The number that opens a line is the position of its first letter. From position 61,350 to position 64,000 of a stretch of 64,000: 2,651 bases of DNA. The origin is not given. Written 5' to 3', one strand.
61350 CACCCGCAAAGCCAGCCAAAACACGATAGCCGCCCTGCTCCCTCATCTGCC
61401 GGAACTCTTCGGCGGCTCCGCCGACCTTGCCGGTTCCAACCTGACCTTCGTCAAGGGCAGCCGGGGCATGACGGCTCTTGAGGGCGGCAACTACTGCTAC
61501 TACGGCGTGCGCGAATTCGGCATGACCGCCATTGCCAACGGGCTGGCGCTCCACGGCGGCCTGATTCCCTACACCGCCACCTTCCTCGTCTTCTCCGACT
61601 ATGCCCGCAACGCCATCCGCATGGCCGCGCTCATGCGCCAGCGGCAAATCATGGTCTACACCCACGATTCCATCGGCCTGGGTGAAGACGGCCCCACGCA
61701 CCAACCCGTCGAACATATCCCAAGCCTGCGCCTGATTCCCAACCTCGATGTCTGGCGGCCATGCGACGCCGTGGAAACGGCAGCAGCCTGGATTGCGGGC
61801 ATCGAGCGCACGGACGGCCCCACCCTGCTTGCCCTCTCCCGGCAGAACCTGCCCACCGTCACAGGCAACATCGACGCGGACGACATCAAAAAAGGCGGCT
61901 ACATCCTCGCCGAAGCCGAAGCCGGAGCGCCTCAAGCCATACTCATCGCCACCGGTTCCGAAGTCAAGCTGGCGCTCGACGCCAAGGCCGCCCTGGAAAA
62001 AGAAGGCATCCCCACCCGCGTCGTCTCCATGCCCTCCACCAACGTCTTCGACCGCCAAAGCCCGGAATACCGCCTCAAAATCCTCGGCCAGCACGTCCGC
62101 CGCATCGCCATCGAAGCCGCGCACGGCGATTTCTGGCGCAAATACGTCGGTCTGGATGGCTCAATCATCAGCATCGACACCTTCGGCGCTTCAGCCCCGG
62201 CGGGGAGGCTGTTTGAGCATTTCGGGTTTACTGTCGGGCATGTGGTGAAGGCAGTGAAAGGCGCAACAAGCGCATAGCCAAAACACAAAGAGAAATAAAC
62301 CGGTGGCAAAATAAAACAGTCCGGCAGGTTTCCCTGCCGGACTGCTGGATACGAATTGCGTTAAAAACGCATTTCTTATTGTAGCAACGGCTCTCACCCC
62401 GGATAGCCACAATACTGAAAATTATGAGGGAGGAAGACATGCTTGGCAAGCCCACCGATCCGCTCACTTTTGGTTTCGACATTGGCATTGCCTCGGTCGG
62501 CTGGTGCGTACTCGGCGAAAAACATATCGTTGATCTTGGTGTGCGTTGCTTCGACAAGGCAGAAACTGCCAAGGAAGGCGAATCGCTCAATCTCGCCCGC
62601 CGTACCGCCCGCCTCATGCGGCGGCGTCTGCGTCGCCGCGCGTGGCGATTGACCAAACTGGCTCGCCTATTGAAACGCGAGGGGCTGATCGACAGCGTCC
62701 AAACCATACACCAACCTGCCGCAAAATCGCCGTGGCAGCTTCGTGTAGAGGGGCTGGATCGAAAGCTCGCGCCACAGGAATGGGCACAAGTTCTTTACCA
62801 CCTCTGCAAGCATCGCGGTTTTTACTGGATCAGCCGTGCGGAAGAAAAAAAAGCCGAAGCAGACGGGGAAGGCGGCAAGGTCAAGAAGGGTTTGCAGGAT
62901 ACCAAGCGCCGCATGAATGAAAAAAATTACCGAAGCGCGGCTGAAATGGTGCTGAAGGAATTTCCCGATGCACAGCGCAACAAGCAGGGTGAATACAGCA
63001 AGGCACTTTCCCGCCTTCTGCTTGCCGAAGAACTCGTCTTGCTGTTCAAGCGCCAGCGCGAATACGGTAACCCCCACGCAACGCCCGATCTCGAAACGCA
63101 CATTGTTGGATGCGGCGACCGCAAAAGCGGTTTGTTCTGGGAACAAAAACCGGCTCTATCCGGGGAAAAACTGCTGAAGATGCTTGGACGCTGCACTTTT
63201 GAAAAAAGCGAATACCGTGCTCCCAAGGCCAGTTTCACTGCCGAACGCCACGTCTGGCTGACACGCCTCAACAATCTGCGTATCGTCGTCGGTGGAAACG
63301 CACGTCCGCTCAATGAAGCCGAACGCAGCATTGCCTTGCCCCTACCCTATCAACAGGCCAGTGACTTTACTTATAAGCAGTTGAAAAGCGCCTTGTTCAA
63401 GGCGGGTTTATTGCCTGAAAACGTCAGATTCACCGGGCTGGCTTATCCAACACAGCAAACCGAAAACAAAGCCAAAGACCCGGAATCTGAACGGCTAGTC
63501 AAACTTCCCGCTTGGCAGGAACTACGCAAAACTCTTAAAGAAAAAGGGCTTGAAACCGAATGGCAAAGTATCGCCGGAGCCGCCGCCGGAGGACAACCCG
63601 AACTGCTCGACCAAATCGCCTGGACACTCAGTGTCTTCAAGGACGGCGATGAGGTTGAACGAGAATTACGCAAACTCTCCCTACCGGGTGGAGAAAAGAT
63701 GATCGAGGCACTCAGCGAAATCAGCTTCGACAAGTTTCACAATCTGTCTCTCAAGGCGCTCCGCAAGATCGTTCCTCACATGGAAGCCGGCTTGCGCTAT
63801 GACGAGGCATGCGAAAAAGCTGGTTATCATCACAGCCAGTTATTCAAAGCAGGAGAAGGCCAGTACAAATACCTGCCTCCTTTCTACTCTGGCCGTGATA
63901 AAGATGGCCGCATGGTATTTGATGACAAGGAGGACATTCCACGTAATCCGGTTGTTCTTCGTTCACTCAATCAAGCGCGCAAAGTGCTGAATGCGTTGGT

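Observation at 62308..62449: Divergent Neisseria-like tracrRNA between tkt and cas9, with its promoter overlapping the cas9 start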

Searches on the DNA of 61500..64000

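Call 4: search_rna_families(source=window, start=61500, end=64000, threshold=evalue, max_evalue=10, show_alignments=3)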
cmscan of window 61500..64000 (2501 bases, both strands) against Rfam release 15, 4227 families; matches with E-value up to 10: 4.
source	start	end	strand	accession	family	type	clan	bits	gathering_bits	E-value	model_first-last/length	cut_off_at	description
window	63804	63838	-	RF01426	snoR126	Gene; snRNA; snoRNA; CD-box;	-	17.7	39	8.6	1-101/101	no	small nucleolar RNA snoR126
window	63804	63838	-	RF00070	SNORD29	Gene; snRNA; snoRNA; CD-box;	CL00051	16.9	48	7.6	1-65/65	no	Small nucleolar RNA SNORD29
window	62428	62522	-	RF01973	H19_2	Gene; lncRNA;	-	13.1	50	4.2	1-69/69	no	H19 conserved region 2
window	62253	62342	+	RF00195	RsmY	Gene; sRNA;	CL00106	12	57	8.3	1-121/121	no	RsmY RNA family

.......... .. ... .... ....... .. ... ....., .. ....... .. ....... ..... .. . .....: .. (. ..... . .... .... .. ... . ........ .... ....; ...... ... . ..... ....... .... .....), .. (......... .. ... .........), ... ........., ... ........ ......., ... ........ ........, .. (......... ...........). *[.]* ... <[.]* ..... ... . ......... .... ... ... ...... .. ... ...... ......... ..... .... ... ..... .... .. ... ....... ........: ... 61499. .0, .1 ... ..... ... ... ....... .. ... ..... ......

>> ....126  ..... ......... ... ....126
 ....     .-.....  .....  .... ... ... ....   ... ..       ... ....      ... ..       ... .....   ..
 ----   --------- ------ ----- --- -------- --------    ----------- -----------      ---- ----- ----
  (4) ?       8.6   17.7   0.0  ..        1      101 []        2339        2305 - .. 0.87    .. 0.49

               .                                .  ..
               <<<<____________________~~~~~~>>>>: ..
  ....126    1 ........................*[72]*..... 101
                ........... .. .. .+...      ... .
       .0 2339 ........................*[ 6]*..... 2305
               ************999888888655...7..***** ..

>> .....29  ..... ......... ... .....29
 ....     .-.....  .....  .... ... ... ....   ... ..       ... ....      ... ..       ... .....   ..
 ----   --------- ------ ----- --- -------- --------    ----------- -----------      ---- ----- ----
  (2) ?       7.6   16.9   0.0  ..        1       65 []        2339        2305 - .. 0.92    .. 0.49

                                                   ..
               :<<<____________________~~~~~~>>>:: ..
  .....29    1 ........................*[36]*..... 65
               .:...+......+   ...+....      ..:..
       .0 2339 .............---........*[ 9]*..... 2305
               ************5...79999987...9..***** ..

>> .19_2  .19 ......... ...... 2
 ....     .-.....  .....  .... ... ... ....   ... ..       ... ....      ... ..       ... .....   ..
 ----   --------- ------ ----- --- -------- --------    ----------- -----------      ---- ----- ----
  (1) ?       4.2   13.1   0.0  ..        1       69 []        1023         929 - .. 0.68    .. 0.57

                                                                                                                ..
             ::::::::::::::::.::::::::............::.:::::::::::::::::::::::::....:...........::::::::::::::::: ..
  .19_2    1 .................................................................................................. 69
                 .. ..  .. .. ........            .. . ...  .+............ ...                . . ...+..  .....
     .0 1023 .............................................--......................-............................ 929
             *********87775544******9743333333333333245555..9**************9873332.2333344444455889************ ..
